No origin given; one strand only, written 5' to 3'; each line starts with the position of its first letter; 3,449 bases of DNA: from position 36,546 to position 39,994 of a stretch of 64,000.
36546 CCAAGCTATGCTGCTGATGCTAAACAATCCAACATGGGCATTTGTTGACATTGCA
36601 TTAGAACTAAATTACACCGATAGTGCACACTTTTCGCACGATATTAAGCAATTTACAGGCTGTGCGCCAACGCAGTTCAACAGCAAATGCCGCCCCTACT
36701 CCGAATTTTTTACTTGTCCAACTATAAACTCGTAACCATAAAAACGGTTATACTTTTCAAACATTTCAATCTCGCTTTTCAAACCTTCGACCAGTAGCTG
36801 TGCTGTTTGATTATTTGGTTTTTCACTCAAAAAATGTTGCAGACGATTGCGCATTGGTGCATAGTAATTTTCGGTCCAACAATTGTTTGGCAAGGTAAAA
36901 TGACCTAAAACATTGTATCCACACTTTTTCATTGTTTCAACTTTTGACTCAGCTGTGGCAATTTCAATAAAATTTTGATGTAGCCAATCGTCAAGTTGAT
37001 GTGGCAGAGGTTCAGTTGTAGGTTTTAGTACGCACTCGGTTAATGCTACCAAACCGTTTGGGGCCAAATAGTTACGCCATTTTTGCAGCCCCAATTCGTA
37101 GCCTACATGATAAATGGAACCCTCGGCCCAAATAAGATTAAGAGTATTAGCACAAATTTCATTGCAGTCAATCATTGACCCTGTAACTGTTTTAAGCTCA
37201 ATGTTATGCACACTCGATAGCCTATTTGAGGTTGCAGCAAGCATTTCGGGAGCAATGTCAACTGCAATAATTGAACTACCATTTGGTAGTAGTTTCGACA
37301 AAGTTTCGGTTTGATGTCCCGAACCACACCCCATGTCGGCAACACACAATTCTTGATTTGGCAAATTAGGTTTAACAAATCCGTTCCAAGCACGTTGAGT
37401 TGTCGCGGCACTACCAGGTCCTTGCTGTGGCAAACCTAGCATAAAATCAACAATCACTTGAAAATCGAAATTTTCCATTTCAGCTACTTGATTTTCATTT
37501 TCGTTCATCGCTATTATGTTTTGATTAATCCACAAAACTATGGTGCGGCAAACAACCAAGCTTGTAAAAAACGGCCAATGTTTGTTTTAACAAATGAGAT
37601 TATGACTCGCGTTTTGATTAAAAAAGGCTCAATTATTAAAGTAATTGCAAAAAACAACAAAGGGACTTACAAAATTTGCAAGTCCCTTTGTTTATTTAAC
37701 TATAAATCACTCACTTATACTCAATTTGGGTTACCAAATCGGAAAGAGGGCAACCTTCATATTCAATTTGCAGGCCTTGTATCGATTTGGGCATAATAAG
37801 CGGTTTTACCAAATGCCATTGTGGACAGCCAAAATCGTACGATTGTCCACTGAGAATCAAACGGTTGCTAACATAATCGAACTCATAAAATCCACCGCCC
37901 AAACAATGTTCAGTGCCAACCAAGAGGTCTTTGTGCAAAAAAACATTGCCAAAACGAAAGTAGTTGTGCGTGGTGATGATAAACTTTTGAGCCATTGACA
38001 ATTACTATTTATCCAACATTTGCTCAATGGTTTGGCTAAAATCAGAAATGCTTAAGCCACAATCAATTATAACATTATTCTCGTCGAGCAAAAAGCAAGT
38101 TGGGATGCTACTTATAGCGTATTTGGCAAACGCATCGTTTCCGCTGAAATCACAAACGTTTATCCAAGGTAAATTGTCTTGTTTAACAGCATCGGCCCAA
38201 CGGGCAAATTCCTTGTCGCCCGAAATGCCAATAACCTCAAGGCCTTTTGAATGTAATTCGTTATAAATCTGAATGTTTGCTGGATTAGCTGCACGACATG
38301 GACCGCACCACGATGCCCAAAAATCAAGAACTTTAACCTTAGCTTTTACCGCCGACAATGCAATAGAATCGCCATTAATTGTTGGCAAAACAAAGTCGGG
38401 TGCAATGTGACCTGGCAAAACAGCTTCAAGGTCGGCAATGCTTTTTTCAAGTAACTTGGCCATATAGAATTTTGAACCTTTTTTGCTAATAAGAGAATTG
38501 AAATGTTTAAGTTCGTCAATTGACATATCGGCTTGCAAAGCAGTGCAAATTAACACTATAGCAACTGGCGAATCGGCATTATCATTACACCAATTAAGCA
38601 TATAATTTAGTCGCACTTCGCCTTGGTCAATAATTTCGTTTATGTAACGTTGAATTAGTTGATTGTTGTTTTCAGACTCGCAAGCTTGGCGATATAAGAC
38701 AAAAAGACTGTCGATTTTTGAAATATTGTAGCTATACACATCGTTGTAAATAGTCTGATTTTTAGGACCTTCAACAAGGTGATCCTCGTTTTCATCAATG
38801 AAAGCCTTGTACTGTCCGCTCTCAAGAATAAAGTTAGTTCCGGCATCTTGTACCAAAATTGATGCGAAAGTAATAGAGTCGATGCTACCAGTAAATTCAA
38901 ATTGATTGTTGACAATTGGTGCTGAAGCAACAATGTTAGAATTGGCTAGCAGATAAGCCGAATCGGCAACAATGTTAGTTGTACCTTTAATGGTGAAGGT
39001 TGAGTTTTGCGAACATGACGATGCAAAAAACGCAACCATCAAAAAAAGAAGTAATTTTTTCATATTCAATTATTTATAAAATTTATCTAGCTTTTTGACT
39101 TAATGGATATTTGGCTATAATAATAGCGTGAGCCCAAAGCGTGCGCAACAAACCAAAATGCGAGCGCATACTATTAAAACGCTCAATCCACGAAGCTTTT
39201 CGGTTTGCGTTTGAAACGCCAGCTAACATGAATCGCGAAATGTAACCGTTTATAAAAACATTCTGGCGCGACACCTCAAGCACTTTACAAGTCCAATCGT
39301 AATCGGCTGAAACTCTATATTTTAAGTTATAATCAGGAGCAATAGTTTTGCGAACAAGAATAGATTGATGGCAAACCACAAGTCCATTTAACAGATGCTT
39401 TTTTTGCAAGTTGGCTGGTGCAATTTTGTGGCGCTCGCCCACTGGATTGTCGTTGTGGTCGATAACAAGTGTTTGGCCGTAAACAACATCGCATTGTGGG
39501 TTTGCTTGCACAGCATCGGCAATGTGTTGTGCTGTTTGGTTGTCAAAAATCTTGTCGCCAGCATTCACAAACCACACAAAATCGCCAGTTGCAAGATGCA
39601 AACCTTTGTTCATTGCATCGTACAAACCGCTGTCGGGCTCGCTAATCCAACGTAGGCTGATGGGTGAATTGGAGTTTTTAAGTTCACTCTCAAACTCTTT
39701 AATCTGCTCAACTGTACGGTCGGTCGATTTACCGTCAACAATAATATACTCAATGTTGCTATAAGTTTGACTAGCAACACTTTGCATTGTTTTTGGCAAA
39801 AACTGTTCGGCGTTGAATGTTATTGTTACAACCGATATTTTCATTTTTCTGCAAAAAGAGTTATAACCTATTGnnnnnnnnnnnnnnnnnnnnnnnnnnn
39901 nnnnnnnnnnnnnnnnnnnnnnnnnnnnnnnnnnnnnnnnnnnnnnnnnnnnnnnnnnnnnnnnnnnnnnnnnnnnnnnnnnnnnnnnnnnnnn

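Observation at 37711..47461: Nine-gene operon with teichoic-acid-type (polyol-phosphate) chemistry in a diderm Bacteroidota genome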

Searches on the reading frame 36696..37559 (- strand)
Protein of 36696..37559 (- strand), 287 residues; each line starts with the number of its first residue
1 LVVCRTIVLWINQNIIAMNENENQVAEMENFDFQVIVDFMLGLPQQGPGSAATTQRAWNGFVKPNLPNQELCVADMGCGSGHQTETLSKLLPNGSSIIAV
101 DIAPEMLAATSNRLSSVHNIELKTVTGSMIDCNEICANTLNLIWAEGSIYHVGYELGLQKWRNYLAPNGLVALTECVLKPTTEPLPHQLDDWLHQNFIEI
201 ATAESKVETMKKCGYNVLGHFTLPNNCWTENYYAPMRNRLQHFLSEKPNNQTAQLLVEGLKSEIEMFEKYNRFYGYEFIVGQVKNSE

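Call 4: search_protein_families(library=pfam, proteins=[window:36696-37559:-], max_evalue=0.01)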
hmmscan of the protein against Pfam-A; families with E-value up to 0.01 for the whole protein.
window:36696-37559:- (287 aa): 9 families
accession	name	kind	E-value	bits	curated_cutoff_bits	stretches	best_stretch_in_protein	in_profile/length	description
PF13649.12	Methyltransf_25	-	2.5e-10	41.3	27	1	73-169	1-97/97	Methyltransferase domain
PF08241.18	Methyltransf_11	-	1.2e-08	35.9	21.2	1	75-172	2-94/95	Methyltransferase domain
PF08242.18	Methyltransf_12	-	4.7e-08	34.1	30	1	75-170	2-97/98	Methyltransferase domain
PF13847.12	Methyltransf_31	-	1.1e-07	32.1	27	1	72-199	6-130/145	Methyltransferase domain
PF13489.12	Methyltransf_23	-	3e-05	24.2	27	1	56-215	7-159/164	Methyltransferase domain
PF01209.24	Ubie_methyltran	-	0.0006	19.7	20.1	1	57-132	34-110/233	ubiE/COQ5 methyltransferase family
PF01135.25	PCMT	-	0.0014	18.9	20.3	1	70-126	74-130/210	Protein-L-isoaspartate(D-aspartate) O-methyltransferase (PCMT)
PF23525.1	Methyltransf_36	-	0.0036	17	27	0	62-136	33-117/268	AprA MT2-like domain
PF00398.26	RrnaAD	-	0.0047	16.5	24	0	68-122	29-80/263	Ribosomal RNA adenine dimethylase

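Call 5: search_protein_families(library=ncbifam, proteins=[window:36696-37559:-], max_evalue=0.01)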
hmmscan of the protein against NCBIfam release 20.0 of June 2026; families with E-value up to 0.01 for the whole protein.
window:36696-37559:- (287 aa): 20 families
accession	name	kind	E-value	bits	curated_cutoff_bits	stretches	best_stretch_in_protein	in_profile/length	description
TIGR02072.1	BioC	equivalog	7.6e-09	35.7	184.95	1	69-177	34-136/244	malonyl-ACP O-methyltransferase BioC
NF010703.0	PRK14103.1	equivalog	1.3e-06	28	320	1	72-173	32-124/256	trans-aconitate 2-methyltransferase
NF002463.0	PRK01683.1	equivalog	4.4e-06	26.5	297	1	71-237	33-194/258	trans-aconitate 2-methyltransferase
NF045667.1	MTase_DVU1556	equivalog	1.2e-05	24.9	155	1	48-217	5-162/213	DVU_1556 family methyltransferase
TIGR01934.1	MenG_MenH_UbiE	subfamily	1.4e-05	24.5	158.35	1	55-125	24-93/223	ubiquinone/menaquinone biosynthesis methyltransferase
NF053511.1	tRNA_U34_MnmM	equivalog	1.6e-05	24.6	135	1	67-120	16-71/183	tRNA 5-(aminomethyl)-2-thiouridylate-methyltransferase MnmM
NF001244.0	PRK00216.1-5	equivalog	1.9e-05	24.1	216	1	55-129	33-109/236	bifunctional demethylmenaquinone methyltransferase/2-methoxy-6-polyprenyl-1,4-benzoquinol methylase UbiE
NF041536.1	ArsM_DUF2284_UU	exception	1.9e-05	23.2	575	1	72-192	79-200/459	arsenite methyltransferase/DUF2284 domain selenoprotein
TIGR02021.1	BchM-ChlM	equivalog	2.2e-05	24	158.9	1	72-122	57-105/218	magnesium protoporphyrin IX methyltransferase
NF043040.1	corrin_prot_MT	hypoth_equivalog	3.3e-05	23.4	180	1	69-131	41-103/216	corrinoid protein-associated methyltransferase CpaM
NF041537.1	ArsM_AhpD_UU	exception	6.4e-05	21.9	510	1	72-215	79-222/345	arsenite methyltransferase/AhpD domain selenoprotein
TIGR04371.1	methyltran_NanM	subfamily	0.0002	21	44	1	71-110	151-189/273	putative sugar O-methyltransferase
NF041820.1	daptide_MTase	equivalog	0.0004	19.9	175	1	73-129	40-96/243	daptide-type RiPP biosynthesis methyltransferase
NF047649.1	MTase_UXPK_star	exception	0.00051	19.2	460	1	72-179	80-187/283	methyltransferase/UXPK-star double selenoprotein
TIGR02469.1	CbiT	equivalog_domain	0.00053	20.2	78.3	1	69-151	20-100/124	precorrin-6Y C5,15-methyltransferase (decarboxylating) subunit CbiT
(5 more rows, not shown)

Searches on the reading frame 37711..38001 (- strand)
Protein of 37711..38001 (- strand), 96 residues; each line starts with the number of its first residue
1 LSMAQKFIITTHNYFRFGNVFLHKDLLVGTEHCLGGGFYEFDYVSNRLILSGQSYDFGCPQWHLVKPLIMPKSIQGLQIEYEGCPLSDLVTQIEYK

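Call 4: search_protein_families(library=pfam, proteins=[window:37711-38001:-], max_evalue=0.01)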
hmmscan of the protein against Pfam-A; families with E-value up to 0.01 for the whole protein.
window:37711-38001:- (96 aa): 0 families

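Call 5: search_protein_families(library=ncbifam, proteins=[window:37711-38001:-], max_evalue=0.01)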
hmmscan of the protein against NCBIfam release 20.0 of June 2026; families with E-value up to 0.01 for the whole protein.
window:37711-38001:- (96 aa): 0 families

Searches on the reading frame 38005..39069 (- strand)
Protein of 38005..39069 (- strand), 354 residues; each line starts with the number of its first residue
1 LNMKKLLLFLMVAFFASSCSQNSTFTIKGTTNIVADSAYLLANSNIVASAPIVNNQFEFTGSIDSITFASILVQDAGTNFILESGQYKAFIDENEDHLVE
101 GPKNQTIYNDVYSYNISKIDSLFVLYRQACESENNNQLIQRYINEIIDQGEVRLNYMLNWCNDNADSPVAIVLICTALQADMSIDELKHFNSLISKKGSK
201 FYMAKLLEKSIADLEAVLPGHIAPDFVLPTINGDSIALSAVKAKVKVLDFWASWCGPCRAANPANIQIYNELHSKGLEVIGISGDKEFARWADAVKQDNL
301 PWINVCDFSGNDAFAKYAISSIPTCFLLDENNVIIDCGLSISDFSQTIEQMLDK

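Call 4: search_protein_families(library=pfam, proteins=[window:38005-39069:-], max_evalue=0.01)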
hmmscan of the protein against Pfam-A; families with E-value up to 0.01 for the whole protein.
window:38005-39069:- (354 aa): 6 families
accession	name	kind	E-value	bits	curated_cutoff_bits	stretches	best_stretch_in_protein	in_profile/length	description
PF00578.27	AhpC-TSA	-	9.9e-18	64.7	26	1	219-334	1-121/124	AhpC/TSA family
PF08534.16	Redoxin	-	7e-15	55.5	26.6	1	220-337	3-131/148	Redoxin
PF13905.12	Thioredoxin_8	-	1.7e-14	54.3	27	1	244-332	2-92/94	Thioredoxin-like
PF14289.11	DUF4369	-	2e-09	38.3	25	1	25-107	1-90/91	Domain of unknown function (DUF4369)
PF00085.26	Thioredoxin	-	6.2e-08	33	23.5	1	243-276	18-50/103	Thioredoxin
PF13098.12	Thioredoxin_2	-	0.0093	16.7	27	0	243-332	5-86/104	Thioredoxin-like domain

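Call 5: search_protein_families(library=ncbifam, proteins=[window:38005-39069:-], max_evalue=0.01)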
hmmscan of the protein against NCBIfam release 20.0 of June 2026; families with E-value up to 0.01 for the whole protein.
window:38005-39069:- (354 aa): 13 families
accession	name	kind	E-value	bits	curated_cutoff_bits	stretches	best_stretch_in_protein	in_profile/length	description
NF002854.0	PRK03147.1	subfamily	2.2e-18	66.8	170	1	207-337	26-155/176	thiol-disulfide oxidoreductase ResA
NF041202.1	StoA_CxxC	exception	2.8e-13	50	210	1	222-334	32-144/163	endospore biogenesis thiol-disulfide oxidoreductase StoA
TIGR00385.1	dsbE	subfamily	1.3e-12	47.6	123.15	1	209-334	26-150/173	DsbE family thiol:disulfide interchange protein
NF041054.1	WAxxUGC_long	equivalog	2.1e-11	43.7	300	1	218-335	79-195/354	ResA-like WAxxUGC motif-containing protein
NF047696.1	ThlDiSintTplARhiz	equivalog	3.2e-10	40.2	230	1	203-286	57-140/219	thiol:disulfide interchange protein TlpA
TIGR01068.1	thioredoxin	equivalog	1.9e-09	37.6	96.8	1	243-275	14-46/101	thioredoxin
NF008229.0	PRK10996.1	equivalog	4.8e-07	29.6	125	1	244-271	53-80/141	thioredoxin TrxC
NF006898.0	PRK09381.1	equivalog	7.3e-07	29.6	138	1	233-275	10-53/109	thioredoxin TrxA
NF011941.0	PRK15412.1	equivalog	2.7e-06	27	359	1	212-334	34-155/185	thiol:disulfide interchange protein DsbE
NF006960.0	PRK09437.1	equivalog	0.00026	20.9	140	1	217-287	4-75/156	thioredoxin-dependent thiol peroxidase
NF010625.0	PRK14018.1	equivalog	0.00029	19.5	522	1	232-334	45-152/521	bifunctional peptide-methionine (S)-S-oxide reductase MsrA/peptide-methionine (R)-S-oxide reductase MsrB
TIGR01126.1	pdi_dom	equivalog_domain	0.00057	20.1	107.2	1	243-287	14-60/105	protein disulfide-isomerase domain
NF053656.1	redoxin_TUGYCR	domain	0.0013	18.6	100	1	235-335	19-120/146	TUGYCR motif thioredoxin fold (seleno)protein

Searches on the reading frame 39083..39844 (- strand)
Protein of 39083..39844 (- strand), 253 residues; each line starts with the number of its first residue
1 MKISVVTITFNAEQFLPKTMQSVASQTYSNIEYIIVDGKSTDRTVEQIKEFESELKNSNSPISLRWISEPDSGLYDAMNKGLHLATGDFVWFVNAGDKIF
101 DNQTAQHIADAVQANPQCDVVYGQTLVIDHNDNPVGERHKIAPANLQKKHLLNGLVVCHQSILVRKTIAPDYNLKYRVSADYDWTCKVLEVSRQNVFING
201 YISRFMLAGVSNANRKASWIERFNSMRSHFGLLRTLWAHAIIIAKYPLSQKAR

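Call 4: search_protein_families(library=pfam, proteins=[window:39083-39844:-], max_evalue=0.01)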
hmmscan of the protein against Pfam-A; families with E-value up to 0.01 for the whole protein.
window:39083-39844:- (253 aa): 3 families
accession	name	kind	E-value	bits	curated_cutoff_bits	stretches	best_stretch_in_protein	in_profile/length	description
PF00535.33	Glycos_transf_2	-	2.7e-24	86.4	23.3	1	4-150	1-145/168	Glycosyl transferase family 2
PF10111.15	Glyco_tranf_2_2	-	3e-07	30.6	27.3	1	15-135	14-134/276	Glycosyltransferase like family 2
PF13641.12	Glyco_tranf_2_3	-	0.0049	17.3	27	1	3-121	3-119/230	Glycosyltransferase like family 2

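Call 5: search_protein_families(library=ncbifam, proteins=[window:39083-39844:-], max_evalue=0.01)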
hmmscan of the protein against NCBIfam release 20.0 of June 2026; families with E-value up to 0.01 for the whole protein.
window:39083-39844:- (253 aa): 20 families
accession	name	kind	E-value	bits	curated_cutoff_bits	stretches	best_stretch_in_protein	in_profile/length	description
TIGR04009.1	wcaE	equivalog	2e-29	102.6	369.2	1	1-215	1-205/248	colanic acid biosynthesis glycosyltransferase WcaE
NF047683.1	TeichurnBiosyTuaG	equivalog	1.1e-17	64.5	400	1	2-168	7-165/252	teichuronic acid biosynthesis protein TuaG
NF007482.0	PRK10073.1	equivalog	1.7e-17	63.4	423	1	2-124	7-121/334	glycosyltransferase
NF053739.1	GlytfEpsEBac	equivalog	5e-14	51.9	450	1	2-168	2-160/265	glycosyltransferase EpsE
NF050050.1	ProtGlycPglI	equivalog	9.4e-12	44.9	500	1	2-110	3-107/306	GalNAc(5)-diNAcBac-PP-undecaprenol beta-1,3-glucosyltransferase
TIGR04283.1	glyco_like_mftF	equivalog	1.4e-11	44.4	182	1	3-116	1-101/221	TIGR04283 family arsenosugar biosynthesis glycosyltransferase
TIGR03937.1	PgaC_IcaA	equivalog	2.4e-11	43.3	422.3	1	2-124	46-162/407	poly-beta-1,6-N-acetyl-D-glucosamine synthase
NF038302.1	EPS_HpsE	equivalog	5.4e-11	42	300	1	2-142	2-140/307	hormogonium polysaccharide biosynthesis glycosyltransferase HpsE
NF041875.1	EPS_EpsD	equivalog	1.3e-09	37.9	370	1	3-155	1-147/325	exopolysaccharide biosynthesis glycosyltransferase EpsD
NF038299.1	EPS_HpsN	equivalog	1.9e-09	37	425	1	2-126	2-120/317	hormogonium polysaccharide biosynthesis glycosyltransferase HpsN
TIGR03111.1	glyc2_xrt_Gpos1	hypoth_equivalog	4.9e-08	32.2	363.95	1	3-127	51-171/439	TIGR03111 family XrtG-associated glycosyltransferase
NF041394.1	GtaseAglG_Halo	equivalog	6.5e-08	32.2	440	1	1-106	1-101/304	glucosyl-dolichyl phosphate glucuronosyltransferase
NF010496.0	PRK13915.1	equivalog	9.3e-07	28.2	262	1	2-122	32-152/307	glucosyl-3-phosphoglycerate synthase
NF007453.0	PRK10018.1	equivalog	1.3e-06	28.3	382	1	3-113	8-113/280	colanic acid biosynthesis glycosyltransferase WcaA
TIGR04017.1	WcaA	equivalog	3.4e-06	26.9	495.75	1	3-113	7-112/279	colanic acid biosynthesis glycosyltransferase WcaA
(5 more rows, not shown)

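Call 72: search_solved_structures(query=window:39083-39844:-, max_evalue=0.001)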
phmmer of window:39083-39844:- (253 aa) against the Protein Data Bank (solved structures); distinct sequences matched with E-value up to 0.001: 13.
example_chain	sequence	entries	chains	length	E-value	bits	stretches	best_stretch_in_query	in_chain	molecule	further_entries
9omm_A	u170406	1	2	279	4.6e-15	58.8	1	3-230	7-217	Glycosyltransferase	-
9omh_A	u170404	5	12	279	6e-15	58.4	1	3-227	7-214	Glycosyltransferase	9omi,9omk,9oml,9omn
9omj_A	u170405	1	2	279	6e-15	58.4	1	3-227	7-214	Glycosyltransferase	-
3bcv_A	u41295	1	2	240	1.7e-09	40.5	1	2-122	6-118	Putative glycosyltransferase protein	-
2z87_A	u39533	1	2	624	2.4e-09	40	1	3-209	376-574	Chondroitin synthase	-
2z86_A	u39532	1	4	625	2.5e-09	40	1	3-209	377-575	Chondroitin synthase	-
8vh7_A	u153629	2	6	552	2e-08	37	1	3-116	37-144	Heparosan synthase B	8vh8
8viw_A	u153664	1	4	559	2e-08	37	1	3-116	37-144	Heparosan synthase B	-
1h7l_A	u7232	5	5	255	4.8e-08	35.8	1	2-144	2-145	SPORE COAT POLYSACCHARIDE BIOSYNTHESIS PROTEIN SPSA | PROTEIN (SPORE COAT POLYSACCHARIDE BIOSYNTHESIS PROTEIN SPSA)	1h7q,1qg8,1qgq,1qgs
5tze_C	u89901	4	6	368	2.5e-07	33.4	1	1-109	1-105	Glycosyl transferase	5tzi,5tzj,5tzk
5tz8_A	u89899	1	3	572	5.4e-07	32.3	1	1-108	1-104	Glycosyl transferase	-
5hea_A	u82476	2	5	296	1e-06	31.4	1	3-111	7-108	Putative glycosyltransferase (GalT1)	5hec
6p61_A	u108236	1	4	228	1.2e-06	31.2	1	3-132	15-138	Glycosyltransferase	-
